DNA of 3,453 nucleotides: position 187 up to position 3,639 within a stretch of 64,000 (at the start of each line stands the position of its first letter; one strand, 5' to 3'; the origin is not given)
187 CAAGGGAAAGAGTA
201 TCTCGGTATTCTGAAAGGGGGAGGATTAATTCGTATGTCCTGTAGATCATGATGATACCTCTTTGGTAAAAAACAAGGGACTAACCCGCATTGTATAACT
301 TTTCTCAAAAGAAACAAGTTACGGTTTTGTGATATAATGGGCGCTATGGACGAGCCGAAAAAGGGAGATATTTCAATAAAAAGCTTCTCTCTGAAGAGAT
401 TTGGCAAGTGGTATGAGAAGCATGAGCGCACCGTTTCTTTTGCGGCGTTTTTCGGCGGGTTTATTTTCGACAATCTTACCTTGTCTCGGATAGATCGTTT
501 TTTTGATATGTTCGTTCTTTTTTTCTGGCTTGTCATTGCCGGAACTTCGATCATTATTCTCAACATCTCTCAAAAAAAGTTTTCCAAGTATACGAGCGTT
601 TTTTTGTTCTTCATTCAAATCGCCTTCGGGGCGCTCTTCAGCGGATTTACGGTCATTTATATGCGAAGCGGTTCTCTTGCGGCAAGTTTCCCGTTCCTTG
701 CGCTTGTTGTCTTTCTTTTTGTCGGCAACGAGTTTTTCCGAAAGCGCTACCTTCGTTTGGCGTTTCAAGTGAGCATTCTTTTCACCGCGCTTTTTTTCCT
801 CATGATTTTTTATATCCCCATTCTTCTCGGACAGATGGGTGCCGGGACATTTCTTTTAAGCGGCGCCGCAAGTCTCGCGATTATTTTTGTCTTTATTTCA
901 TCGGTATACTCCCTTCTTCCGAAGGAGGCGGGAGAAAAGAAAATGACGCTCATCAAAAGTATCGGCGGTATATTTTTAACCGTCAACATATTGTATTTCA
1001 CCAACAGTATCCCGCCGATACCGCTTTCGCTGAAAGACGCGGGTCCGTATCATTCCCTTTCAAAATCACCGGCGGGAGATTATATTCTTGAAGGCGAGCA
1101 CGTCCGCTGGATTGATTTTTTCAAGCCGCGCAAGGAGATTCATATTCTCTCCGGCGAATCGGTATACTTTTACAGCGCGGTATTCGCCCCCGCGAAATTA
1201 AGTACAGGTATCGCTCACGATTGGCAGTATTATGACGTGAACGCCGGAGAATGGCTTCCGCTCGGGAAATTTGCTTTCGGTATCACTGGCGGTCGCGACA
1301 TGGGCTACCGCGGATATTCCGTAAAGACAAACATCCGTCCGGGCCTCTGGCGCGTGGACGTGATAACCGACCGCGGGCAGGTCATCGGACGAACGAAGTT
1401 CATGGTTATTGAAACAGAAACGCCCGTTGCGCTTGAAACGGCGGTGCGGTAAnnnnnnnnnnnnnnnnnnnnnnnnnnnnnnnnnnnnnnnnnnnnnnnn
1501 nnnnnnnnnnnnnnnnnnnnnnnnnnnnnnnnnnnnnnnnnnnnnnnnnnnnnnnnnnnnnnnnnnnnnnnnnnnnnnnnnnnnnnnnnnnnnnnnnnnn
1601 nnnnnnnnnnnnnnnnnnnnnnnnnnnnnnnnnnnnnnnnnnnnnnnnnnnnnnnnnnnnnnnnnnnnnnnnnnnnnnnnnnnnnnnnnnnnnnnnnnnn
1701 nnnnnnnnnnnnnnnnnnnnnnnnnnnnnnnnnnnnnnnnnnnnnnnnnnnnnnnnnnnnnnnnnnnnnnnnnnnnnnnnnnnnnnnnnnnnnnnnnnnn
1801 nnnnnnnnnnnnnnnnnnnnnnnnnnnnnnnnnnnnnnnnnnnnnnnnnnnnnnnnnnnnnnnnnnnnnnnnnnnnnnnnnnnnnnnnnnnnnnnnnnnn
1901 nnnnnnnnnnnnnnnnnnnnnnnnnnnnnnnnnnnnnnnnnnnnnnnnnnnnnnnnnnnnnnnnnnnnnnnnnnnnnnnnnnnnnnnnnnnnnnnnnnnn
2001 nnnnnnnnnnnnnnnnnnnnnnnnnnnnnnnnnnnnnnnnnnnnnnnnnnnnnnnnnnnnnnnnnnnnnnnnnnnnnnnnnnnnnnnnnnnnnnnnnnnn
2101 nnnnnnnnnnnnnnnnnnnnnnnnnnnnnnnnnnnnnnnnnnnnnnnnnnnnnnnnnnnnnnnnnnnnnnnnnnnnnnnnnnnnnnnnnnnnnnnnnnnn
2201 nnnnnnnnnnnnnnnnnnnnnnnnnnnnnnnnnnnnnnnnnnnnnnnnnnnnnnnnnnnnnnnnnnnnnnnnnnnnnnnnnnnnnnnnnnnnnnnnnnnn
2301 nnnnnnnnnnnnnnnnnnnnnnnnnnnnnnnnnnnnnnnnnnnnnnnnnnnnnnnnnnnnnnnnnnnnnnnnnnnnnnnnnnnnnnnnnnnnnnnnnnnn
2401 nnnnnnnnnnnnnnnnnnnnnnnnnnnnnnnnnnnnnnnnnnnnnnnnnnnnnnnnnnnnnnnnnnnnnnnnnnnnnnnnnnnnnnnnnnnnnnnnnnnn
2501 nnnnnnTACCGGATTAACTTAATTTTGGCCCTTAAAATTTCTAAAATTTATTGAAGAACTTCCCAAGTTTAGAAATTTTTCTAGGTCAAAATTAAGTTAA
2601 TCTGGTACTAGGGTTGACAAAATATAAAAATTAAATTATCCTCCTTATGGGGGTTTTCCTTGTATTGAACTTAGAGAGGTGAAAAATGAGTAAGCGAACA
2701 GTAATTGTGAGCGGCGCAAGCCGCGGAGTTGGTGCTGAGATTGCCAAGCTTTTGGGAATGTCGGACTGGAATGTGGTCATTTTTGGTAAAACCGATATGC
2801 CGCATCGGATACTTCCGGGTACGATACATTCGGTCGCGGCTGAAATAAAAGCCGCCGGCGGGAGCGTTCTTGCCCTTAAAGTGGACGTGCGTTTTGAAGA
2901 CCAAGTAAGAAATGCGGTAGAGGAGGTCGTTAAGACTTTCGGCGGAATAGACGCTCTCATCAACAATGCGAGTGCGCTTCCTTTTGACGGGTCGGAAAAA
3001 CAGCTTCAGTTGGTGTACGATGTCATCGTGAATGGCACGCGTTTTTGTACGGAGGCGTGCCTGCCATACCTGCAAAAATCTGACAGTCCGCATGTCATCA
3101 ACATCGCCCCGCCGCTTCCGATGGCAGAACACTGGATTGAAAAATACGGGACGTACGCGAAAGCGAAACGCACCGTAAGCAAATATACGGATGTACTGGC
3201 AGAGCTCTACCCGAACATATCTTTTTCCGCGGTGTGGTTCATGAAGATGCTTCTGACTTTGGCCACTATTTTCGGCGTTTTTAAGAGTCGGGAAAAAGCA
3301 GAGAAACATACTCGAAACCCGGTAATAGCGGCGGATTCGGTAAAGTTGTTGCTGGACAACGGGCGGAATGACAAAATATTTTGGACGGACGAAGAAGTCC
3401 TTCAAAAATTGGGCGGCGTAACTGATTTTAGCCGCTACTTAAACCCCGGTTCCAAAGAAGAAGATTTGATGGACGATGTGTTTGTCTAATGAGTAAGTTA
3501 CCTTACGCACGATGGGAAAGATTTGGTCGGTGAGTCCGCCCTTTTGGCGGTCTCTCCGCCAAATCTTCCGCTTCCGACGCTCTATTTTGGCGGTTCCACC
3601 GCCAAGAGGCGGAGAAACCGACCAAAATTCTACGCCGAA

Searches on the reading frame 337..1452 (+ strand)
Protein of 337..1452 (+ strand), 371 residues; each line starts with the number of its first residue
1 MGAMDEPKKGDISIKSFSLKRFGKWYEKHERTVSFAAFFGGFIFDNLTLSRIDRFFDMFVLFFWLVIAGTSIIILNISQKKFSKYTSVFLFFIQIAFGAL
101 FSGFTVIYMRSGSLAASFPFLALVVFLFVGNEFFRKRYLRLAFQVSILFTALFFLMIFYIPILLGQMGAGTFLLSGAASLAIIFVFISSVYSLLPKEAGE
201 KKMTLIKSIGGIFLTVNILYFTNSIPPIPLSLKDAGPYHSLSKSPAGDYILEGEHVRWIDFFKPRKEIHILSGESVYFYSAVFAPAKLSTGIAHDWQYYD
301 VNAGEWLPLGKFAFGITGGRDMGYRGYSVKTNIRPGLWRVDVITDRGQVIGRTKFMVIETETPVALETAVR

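Call 7: search_protein_families(library=ncbifam, proteins=[window:337-1452:+])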
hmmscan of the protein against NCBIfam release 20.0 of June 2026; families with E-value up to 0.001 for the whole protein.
window:337-1452:+ (371 aa): 0 families

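Call 18: search_protein_families(library=pfam, proteins=[window:337-1452:+], max_evalue=0.00001)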
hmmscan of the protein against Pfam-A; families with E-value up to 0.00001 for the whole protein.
window:337-1452:+ (371 aa): 1 family
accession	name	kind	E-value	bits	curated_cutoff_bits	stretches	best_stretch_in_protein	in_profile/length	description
PF11141.13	DUF2914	-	9.1e-12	45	23.6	1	291-357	3-62/62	Protein of unknown function (DUF2914)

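Call 75: find_encoding_contigs(protein=window:337-1452:+, flank=10000, max_places=3)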
Protein window:337-1452:+ (371 aa): 1 contig read that carries it; 1 place shown.
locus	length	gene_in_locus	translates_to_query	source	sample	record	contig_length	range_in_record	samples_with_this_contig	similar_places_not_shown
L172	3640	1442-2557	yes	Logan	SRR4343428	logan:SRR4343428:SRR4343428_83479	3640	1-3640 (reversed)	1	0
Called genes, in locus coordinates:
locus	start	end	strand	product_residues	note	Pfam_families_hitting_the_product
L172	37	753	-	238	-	-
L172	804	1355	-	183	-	PF01894:YjbQ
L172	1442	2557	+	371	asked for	PF11141:DUF2914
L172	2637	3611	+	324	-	PF13091:PLDc_2, PF00614:PLDc (weak), PF13091:PLDc_2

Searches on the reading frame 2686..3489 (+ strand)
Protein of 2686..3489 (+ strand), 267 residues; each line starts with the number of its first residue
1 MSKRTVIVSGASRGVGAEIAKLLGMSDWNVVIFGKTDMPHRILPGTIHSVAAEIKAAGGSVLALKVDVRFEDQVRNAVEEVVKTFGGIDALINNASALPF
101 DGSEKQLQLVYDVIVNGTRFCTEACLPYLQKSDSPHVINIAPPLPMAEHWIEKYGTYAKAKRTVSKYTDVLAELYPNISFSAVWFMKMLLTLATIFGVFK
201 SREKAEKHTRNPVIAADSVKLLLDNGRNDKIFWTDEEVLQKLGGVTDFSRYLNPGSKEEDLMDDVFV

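Call 3: search_protein_families(library=pfam, proteins=[window:2686-3489:+])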
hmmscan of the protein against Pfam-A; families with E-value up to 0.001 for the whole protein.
window:2686-3489:+ (267 aa): 3 families
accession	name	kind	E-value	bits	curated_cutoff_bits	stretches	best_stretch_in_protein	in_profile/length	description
PF00106.31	adh_short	-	2.6e-23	83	26.6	1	5-174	2-166/195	short chain dehydrogenase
PF13561.12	adh_short_C2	-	5.7e-17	62.5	27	1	10-173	1-159/236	Enoyl-(Acyl carrier protein) reductase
PF08659.16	KR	-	0.00025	21.4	22.6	1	5-98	2-92/180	KR domain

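Call 7: search_protein_families(library=ncbifam, proteins=[window:2686-3489:+])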
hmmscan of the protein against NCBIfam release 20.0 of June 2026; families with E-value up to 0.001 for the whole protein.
window:2686-3489:+ (267 aa): 174 families (the best 25 are shown)
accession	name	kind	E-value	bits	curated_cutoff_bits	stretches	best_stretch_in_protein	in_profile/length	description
NF006133.0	PRK08278.1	subfamily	5.6e-64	215.8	250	1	2-267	5-273/278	SDR family oxidoreductase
NF005559.1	PRK07231.1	subfamily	6.6e-21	74.9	215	1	2-183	3-181/249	glucose 1-dehydrogenase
NF004825.0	PRK06181.1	equivalog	7e-20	71.4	215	1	2-134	5-135/268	SDR family oxidoreductase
NF005495.0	PRK07109.1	subfamily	8.7e-19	68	264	1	2-171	7-171/334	SDR family oxidoreductase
NF005811.0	PRK07677.1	equivalog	2.2e-18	66.7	318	1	1-140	1-138/254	2,4-dienoyl-CoA reductase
NF005909.0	PRK07890.1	subfamily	2.3e-18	66.4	258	1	2-173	6-172/260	short chain dehydrogenase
NF004202.0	PRK05653.2-2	equivalog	7.7e-18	65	333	1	1-138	5-139/259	3-oxoacyl-ACP reductase FabG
NF009468.0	PRK12826.1-4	equivalog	2.2e-17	63.6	318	1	2-138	6-139/256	SDR family oxidoreductase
NF005868.0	PRK07806.1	subfamily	3e-17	63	162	1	2-116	5-109/248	SDR family oxidoreductase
TIGR02415.1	23BDH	subfamily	5.1e-17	62.1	304.35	1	4-172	1-165/254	acetoin reductase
NF005672.0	PRK07454.1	equivalog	1.2e-16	60.6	234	1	3-173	6-171/241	SDR family oxidoreductase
NF005594.0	PRK07326.1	equivalog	1.6e-16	60.6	271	1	2-141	5-139/237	SDR family oxidoreductase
NF005806.0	PRK07666.1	equivalog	2.4e-16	59.8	286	1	3-168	7-167/239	3-ketoacyl-ACP reductase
NF052558.1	MBtsdlDhBudC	equivalog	4.4e-16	59.2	270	1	3-172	3-164/250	meso-2,3-butanediol dehydrogenase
NF004791.0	PRK06138.1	equivalog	5e-16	58.8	312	1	2-172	4-168/252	SDR family oxidoreductase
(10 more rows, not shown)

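Call 76: find_encoding_contigs(protein=window:2686-3489:+, flank=10000, max_places=4)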
Protein window:2686-3489:+ (267 aa): 1 contig read that carries it; 1 place shown.
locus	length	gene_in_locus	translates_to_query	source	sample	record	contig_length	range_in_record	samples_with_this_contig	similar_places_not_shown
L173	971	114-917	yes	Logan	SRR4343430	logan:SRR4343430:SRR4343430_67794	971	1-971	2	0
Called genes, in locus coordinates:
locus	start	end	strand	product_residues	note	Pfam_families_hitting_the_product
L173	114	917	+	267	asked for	PF00106:adh_short, PF13561:adh_short_C2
